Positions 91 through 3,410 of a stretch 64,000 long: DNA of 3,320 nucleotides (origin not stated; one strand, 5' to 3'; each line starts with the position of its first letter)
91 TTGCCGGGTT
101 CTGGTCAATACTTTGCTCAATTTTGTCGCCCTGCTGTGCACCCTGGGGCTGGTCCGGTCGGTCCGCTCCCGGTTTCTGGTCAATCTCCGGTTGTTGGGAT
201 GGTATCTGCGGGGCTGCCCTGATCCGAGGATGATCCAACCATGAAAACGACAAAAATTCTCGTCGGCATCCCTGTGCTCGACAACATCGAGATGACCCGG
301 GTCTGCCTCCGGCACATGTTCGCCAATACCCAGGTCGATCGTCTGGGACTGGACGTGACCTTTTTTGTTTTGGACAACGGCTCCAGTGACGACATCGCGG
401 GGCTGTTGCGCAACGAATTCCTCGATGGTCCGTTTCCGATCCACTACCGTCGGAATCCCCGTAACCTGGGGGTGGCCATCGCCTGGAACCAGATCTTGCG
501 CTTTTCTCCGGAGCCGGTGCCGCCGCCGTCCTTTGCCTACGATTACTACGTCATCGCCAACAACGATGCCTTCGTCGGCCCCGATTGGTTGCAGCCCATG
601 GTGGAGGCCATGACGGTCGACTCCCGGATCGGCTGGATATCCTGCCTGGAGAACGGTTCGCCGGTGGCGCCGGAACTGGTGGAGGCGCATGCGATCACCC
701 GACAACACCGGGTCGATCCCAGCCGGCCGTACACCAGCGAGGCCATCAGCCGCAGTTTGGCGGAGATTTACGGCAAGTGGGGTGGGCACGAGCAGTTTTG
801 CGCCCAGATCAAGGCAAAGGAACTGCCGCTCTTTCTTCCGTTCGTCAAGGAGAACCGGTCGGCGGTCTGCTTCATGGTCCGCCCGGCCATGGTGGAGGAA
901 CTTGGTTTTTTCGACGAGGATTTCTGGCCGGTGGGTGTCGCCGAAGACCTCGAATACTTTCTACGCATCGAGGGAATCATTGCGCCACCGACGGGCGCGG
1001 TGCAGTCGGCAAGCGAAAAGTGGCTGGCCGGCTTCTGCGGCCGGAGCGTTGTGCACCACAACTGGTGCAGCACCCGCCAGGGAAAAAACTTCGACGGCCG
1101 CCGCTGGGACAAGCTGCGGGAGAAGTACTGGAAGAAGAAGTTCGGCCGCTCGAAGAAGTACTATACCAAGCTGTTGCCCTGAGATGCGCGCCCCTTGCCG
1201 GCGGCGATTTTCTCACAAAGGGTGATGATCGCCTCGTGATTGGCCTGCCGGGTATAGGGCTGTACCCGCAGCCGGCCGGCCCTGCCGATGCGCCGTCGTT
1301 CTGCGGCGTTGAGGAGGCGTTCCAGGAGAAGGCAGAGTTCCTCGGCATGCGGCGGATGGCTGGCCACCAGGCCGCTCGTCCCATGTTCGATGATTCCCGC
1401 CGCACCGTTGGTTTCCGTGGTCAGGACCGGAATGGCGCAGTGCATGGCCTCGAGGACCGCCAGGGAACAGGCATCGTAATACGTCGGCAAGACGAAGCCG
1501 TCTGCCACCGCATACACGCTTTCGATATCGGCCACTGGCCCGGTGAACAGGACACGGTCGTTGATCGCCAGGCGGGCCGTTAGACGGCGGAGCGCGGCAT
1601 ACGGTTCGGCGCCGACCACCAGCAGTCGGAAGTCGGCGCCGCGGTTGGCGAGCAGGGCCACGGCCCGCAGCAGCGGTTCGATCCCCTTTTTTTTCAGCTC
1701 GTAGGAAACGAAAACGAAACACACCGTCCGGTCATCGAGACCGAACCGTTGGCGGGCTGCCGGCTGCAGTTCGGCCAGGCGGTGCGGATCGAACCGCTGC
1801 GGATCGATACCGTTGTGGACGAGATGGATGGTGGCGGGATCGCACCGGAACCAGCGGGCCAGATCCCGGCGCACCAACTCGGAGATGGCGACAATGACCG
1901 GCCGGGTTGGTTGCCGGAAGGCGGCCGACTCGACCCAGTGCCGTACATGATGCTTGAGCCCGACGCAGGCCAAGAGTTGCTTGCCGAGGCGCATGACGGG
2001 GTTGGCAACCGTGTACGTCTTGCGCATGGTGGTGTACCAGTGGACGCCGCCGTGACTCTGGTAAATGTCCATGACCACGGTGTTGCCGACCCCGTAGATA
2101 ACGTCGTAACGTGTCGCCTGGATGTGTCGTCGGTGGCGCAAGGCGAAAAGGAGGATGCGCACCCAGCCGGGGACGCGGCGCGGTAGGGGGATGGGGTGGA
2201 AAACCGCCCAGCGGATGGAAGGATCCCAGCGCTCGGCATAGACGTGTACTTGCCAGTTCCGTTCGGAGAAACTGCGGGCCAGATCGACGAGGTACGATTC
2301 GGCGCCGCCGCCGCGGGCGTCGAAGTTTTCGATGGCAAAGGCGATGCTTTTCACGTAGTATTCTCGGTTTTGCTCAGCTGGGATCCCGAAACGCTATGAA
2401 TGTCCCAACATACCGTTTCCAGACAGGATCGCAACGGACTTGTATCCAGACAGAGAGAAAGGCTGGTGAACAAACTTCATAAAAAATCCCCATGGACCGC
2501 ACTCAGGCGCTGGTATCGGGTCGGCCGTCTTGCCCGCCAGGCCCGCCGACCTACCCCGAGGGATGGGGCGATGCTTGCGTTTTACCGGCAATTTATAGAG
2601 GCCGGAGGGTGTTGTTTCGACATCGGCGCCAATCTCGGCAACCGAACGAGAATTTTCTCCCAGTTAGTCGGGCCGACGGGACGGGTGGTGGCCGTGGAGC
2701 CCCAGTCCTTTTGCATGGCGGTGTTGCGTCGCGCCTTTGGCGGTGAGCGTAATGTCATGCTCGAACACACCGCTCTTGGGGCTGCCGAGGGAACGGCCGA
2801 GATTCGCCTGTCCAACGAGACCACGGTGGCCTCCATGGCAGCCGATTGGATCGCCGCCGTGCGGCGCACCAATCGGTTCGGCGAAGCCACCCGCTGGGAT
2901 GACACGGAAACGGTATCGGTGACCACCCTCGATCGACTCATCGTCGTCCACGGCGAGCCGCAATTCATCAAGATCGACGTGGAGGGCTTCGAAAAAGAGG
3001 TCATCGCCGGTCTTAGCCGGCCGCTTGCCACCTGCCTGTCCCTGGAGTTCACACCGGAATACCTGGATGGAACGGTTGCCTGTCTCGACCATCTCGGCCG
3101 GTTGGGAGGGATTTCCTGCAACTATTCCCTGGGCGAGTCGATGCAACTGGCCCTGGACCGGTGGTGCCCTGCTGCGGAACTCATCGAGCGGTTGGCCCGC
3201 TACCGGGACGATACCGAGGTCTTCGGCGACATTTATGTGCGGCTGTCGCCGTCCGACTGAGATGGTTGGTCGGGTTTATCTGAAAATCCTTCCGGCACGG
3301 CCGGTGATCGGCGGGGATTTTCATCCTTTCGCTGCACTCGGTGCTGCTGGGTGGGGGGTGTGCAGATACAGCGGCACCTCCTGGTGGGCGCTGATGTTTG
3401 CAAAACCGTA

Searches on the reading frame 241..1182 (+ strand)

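Call 57: search_protein_families(library=pfam, proteins=[window:241-1182:+], max_evalue=0.00001)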
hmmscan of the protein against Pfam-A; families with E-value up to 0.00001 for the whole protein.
window:241-1182:+ (313 aa): 1 family
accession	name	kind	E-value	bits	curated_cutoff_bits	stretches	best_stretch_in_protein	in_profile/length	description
PF00535.33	Glycos_transf_2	-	1.9e-10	41.4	23.3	1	8-127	2-106/168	Glycosyl transferase family 2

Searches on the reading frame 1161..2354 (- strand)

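Call 57: search_protein_families(library=pfam, proteins=[window:1161-2354:-], max_evalue=0.00001)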
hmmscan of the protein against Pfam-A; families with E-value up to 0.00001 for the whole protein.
window:1161-2354:- (397 aa): 6 families
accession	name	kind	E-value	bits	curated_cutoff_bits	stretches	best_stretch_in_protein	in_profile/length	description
PF13692.12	Glyco_trans_1_4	-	1e-26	94.3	27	1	214-348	5-140/142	Glycosyl transferases group 1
PF00534.26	Glycos_transf_1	-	1.6e-25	90.1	26.4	1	200-361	5-170/172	Glycosyl transferases group 1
PF13439.12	Glyco_transf_4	-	3.5e-16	60.1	28.5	1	16-187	2-170/170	Glycosyltransferase Family 4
PF13579.12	Glyco_trans_4_4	-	1.5e-08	35.6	29.7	1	16-182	1-158/158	Glycosyl transferase 4-like domain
PF20706.3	GT4-conflict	-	1.1e-06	28.4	26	1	184-329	173-327/385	Family 4 Glycosyltransferase in conflict systems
PF13524.12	Glyco_trans_1_2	-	1.8e-06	28.4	25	1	293-365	60-130/144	Glycosyl transferase-like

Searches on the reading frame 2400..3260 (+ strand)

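Call 57: search_protein_families(library=pfam, proteins=[window:2400-3260:+], max_evalue=0.00001)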
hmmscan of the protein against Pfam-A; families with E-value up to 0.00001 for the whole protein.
window:2400-3260:+ (286 aa): 1 family
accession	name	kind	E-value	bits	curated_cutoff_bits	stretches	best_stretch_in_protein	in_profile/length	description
PF05050.19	Methyltransf_21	-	1.3e-14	55.1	22.7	1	74-212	1-139/173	Methyltransferase FkbM domain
